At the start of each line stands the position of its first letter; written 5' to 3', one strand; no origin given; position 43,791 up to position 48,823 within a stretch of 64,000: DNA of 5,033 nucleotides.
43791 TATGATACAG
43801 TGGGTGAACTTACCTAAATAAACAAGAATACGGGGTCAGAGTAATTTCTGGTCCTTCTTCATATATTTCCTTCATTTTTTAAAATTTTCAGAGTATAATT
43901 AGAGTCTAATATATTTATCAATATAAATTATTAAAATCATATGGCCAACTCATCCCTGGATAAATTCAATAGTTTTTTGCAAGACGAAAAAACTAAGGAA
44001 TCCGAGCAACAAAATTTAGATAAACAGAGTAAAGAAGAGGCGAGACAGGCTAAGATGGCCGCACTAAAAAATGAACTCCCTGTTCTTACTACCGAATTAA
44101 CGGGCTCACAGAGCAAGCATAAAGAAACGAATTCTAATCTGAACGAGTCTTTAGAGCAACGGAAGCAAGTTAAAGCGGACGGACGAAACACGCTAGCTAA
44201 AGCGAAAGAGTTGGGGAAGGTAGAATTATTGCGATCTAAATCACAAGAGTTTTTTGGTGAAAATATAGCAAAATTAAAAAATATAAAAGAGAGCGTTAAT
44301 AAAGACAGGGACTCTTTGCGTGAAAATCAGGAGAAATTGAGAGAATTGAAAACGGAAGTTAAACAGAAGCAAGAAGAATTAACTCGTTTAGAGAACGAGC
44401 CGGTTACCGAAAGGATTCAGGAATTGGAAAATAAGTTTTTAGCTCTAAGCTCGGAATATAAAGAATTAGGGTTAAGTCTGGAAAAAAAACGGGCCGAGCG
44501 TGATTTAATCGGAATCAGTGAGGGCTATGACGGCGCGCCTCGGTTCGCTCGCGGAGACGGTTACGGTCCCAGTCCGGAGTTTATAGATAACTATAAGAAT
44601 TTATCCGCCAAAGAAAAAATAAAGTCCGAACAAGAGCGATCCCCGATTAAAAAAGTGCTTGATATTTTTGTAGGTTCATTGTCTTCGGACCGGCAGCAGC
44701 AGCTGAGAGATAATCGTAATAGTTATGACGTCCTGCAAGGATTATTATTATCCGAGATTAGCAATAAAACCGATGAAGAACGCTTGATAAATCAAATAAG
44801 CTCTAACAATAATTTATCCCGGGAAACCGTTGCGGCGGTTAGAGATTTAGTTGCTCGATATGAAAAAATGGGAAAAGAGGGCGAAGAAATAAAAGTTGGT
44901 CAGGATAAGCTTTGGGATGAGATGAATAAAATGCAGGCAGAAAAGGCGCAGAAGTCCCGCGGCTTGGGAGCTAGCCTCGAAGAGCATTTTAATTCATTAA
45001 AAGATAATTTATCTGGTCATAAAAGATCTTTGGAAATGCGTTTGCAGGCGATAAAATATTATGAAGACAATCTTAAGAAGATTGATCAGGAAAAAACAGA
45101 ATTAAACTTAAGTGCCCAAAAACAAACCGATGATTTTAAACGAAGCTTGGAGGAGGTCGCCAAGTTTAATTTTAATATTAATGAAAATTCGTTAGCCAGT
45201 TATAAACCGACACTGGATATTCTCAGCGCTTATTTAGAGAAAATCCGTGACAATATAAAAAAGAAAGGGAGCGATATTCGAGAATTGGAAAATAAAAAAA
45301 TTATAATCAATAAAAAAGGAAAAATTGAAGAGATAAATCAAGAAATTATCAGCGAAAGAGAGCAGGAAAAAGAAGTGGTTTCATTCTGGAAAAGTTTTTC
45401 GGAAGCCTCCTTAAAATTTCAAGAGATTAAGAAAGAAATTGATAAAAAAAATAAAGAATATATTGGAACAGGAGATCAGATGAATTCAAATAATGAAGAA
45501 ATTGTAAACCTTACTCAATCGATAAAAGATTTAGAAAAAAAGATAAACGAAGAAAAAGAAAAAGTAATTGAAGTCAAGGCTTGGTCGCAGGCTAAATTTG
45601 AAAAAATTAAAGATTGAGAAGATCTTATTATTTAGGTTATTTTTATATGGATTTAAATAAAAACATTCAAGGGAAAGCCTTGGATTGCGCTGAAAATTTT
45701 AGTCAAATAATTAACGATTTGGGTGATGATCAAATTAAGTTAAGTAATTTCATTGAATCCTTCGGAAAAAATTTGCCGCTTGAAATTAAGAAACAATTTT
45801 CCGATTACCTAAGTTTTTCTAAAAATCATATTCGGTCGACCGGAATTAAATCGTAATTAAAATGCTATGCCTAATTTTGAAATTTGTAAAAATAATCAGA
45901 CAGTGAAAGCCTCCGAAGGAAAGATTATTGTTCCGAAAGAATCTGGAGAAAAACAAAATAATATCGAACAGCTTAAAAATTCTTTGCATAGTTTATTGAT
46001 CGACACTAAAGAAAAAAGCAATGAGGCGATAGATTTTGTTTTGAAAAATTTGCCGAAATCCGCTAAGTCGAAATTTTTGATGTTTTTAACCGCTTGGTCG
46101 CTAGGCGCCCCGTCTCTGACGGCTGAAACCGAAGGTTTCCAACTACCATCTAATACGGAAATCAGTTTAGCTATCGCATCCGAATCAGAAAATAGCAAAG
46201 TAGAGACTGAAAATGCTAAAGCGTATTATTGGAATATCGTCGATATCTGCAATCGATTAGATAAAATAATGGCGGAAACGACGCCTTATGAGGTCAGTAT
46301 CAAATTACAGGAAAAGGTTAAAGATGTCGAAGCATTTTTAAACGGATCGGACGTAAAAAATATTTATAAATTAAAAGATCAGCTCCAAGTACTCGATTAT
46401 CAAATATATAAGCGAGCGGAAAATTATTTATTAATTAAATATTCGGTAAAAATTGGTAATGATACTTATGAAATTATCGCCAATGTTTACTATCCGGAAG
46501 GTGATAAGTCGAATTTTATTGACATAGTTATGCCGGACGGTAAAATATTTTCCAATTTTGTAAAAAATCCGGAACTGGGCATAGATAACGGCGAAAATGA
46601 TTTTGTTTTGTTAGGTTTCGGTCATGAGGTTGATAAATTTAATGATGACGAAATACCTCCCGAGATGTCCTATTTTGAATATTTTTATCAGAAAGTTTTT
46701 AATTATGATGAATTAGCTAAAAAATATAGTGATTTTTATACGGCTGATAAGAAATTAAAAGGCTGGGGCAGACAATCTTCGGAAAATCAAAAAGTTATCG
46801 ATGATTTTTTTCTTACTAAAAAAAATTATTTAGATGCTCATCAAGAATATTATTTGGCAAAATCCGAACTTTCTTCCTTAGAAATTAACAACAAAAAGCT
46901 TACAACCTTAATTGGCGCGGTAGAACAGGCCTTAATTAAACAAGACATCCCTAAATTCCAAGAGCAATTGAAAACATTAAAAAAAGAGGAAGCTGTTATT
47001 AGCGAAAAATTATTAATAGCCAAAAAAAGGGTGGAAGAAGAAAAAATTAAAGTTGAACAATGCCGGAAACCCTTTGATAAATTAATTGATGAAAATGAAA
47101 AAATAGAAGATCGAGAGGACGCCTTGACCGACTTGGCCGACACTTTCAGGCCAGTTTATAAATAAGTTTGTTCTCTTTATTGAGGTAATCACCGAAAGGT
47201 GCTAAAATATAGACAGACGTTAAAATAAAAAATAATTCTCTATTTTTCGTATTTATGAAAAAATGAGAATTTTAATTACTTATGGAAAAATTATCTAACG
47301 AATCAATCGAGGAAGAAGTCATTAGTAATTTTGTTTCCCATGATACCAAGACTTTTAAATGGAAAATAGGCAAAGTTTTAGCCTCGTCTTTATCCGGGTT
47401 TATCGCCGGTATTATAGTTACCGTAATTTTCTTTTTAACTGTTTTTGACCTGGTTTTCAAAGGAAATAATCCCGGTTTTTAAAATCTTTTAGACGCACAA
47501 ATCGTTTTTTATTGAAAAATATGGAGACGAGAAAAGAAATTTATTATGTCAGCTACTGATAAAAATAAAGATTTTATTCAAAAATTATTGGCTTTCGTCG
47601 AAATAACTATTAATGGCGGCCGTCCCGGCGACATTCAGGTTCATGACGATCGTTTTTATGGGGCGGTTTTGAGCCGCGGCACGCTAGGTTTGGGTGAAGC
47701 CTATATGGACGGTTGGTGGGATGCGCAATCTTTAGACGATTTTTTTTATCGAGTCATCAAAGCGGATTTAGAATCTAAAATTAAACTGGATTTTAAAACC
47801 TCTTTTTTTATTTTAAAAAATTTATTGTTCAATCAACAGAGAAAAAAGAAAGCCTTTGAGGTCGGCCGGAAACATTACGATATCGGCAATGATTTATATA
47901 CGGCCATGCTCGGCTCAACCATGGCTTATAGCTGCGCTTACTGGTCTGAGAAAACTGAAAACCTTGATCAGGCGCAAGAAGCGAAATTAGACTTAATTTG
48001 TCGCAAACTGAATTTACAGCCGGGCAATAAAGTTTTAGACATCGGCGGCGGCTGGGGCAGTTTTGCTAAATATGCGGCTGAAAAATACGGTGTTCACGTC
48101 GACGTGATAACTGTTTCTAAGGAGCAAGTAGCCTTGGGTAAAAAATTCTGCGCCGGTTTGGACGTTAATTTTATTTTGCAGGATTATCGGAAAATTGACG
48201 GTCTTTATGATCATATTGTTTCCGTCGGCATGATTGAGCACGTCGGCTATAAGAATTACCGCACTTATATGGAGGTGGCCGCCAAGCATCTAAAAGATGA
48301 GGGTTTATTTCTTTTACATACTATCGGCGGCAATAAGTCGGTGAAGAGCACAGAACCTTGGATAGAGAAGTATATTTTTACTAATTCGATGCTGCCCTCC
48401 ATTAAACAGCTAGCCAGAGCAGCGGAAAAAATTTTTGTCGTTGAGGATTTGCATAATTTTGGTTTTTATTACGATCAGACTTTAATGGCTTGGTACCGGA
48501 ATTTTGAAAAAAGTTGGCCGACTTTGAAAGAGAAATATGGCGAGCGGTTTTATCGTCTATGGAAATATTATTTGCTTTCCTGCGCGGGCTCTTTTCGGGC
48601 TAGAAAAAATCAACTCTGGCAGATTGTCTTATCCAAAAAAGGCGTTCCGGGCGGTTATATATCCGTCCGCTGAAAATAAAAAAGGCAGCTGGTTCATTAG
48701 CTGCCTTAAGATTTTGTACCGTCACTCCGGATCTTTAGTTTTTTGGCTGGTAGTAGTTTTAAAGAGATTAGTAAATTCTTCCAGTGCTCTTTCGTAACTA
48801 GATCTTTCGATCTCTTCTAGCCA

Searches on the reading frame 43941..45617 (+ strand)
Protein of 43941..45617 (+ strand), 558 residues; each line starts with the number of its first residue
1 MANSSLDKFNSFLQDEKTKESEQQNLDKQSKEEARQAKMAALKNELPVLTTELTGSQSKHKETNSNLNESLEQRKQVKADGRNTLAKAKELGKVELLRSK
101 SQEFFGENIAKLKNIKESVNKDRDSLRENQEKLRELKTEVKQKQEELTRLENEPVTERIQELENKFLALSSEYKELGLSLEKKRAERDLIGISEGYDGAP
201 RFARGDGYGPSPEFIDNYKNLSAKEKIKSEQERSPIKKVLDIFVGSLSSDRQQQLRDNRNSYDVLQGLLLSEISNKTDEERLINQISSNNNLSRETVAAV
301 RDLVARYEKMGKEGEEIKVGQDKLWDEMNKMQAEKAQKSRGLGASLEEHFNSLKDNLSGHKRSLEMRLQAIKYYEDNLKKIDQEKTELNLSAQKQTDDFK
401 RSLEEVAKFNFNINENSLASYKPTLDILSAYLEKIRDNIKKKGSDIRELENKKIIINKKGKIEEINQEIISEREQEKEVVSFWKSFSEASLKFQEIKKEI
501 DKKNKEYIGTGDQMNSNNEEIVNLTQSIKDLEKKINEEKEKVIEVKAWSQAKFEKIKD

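Call 40: search_protein_families(library=pfam, proteins=[window:43941-45617:+])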
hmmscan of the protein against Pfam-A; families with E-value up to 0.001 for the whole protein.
window:43941-45617:+ (558 aa): 0 families

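Call 45: find_encoding_contigs(protein=window:43941-45617:+, flank=10000, max_places=6)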
Protein window:43941-45617:+ (558 aa): 1 contig read that carries it; 1 place shown.
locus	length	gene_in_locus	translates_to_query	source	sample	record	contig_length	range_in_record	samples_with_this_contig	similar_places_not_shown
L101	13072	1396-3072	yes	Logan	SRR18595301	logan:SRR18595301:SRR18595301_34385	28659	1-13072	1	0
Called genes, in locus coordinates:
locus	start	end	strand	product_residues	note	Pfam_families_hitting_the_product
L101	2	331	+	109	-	?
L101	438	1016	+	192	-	-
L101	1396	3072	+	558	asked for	-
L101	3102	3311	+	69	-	-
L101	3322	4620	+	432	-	-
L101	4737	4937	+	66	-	-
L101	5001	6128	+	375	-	PF02353:CMAS, PF13489:Methyltransf_23, PF08241:Methyltransf_11, PF08242:Methyltransf_12, PF13649:Methyltransf_25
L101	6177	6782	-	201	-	-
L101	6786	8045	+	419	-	PF00890:FAD_binding_2, PF01134:GIDA, PF01494:FAD_binding_3 (weak), PF03486:HI0933_like, PF07992:Pyr_redox_2 (weak), PF12831:FAD_oxidored, PF13450:NAD_binding_8 (weak), PF22780:HI0933_like_1st, +3 more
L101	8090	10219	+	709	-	PF28492:Beta_helix_4, PF05048:NosD, PF13229:Beta_helix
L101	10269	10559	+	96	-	-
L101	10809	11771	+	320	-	PF00535:Glycos_transf_2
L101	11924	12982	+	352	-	PF01075:Glyco_transf_9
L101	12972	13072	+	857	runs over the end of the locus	PF00535:Glycos_transf_2, PF01209:Ubie_methyltran, PF13489:Methyltransf_23, PF08241:Methyltransf_11, PF08242:Methyltransf_12, PF13649:Methyltransf_25, PF13847:Methyltransf_31, PF13641:Glyco_tranf_2_3, +4 more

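Call 55: find_homologous_proteins(query=L101:6786-8042:+, max_evalue=1e-80)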
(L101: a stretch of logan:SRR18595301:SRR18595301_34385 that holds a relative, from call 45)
Query L101:6786-8042:+ (419 aa): 3942 proteins with E <= 1e-80 among 8000 candidates; the best 120 are listed.
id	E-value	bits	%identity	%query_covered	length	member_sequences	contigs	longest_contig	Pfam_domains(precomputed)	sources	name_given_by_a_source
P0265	2.2e-262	888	100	98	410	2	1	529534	PF01266.31,PF22780.2,PF13450.13,PF00890.31,PF07992.21,PF00070.34,PF13738.13,PF03486.21,PF01134.29,PF01494.26,PF12831.14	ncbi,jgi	ncbi:MAG: NAD(P)/FAD-dependent oxidoreductase [Patescibacteria group bacterium]|jgi:hypothetical pro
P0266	3.2e-177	608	69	98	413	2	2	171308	PF01266.31,PF22780.2,PF13450.13,PF00890.31,PF07992.21,PF03486.21,PF01262.28,PF01134.29,PF01494.26,PF12831.14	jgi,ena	-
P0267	2.1e-176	605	67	98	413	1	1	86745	PF01266.31,PF22780.2,PF00890.31,PF07992.21,PF13738.13,PF03486.21,PF01134.29,PF01494.26,PF12831.14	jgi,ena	-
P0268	3.2e-174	598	68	98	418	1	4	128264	PF01266.31,PF22780.2,PF13450.13,PF00890.31,PF07992.21,PF03486.21,PF01134.29,PF12831.14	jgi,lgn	-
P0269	4.8e-174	597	68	97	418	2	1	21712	PF01266.31,PF22780.2,PF13450.13,PF00890.31,PF07992.21,PF00070.34,PF03486.21,PF01134.29,PF01494.26,PF12831.14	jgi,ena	-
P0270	1.3e-170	586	66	98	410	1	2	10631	PF01266.31,PF22780.2,PF13450.13,PF00890.31,PF07992.21,PF00070.34,PF13738.13,PF03486.21,PF01134.29,PF12831.14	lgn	-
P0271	9.9e-167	573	65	98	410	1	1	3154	PF22780.2,PF13450.13,PF07992.21,PF00070.34,PF03486.21,PF01134.29,PF01494.26,PF12831.14,PF01266.31,PF00890.31,PF13738.13,PF01262.28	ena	-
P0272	2.8e-166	572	63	98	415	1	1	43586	PF01266.31,PF22780.2,PF13450.13,PF00890.31,PF07992.21,PF00070.34,PF13738.13,PF03486.21,PF01134.29,PF01494.26,PF12831.14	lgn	-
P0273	1.8e-165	569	65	98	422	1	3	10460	PF01266.31,PF22780.2,PF13450.13,PF00890.31,PF07992.21,PF03486.21,PF01134.29,PF12831.14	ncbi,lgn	-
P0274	2.1e-163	562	64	98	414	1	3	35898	PF01266.31,PF22780.2,PF00890.31,PF07992.21,PF03486.21,PF01134.29,PF01494.26,PF12831.14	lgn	-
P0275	1.7e-161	556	61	98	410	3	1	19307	PF01266.31,PF22780.2,PF00890.31,PF07992.21,PF13738.13,PF03486.21,PF01134.29,PF12831.14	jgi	-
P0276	4.6e-160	551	62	98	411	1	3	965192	PF01266.31,PF22780.2,PF13450.13,PF00890.31,PF07992.21,PF00070.34,PF03486.21,PF01134.29,PF12831.14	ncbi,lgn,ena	ncbi:MAG: NAD(P)/FAD-dependent oxidoreductase [Candidatus Falkowbacteria bacterium]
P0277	2.7e-158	545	61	98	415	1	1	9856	PF01266.31,PF22780.2,PF13450.13,PF00890.31,PF07992.21,PF13738.13,PF03486.21,PF01134.29,PF12831.14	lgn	-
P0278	6.5e-158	544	60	98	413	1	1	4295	PF01266.31,PF22780.2,PF13450.13,PF00890.31,PF07992.21,PF00070.34,PF03486.21,PF01134.29,PF01494.26,PF12831.14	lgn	-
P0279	7.7e-158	544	63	98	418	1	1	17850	PF01266.31,PF22780.2,PF13450.13,PF00890.31,PF07992.21,PF03486.21,PF01134.29,PF01494.26,PF12831.14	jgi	jgi:hypothetical protein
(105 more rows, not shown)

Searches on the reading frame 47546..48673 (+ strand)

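Call 40: search_protein_families(library=pfam, proteins=[window:47546-48673:+])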
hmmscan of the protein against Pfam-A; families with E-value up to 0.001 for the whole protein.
window:47546-48673:+ (375 aa): 7 families
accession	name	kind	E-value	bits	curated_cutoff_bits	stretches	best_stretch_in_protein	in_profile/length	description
PF02353.26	CMAS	-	8.3e-85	284.8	27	1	99-360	2-273/273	Mycolic acid cyclopropane synthetase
PF13649.12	Methyltransf_25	-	8.6e-12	46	27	1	163-253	1-97/97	Methyltransferase domain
PF13489.12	Methyltransf_23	-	3e-10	40.5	27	1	151-272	13-132/164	Methyltransferase domain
PF08241.18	Methyltransf_11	-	2.6e-08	34.8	21.2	1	164-256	1-94/95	Methyltransferase domain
PF08242.18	Methyltransf_12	-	8.3e-08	33.3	30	1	164-255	1-98/98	Methyltransferase domain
PF01728.25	FtsJ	-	9e-05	22.9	24.1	1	147-210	8-70/181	FtsJ-like methyltransferase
PF13847.12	Methyltransf_31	-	0.00014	22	27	1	158-261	2-113/145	Methyltransferase domain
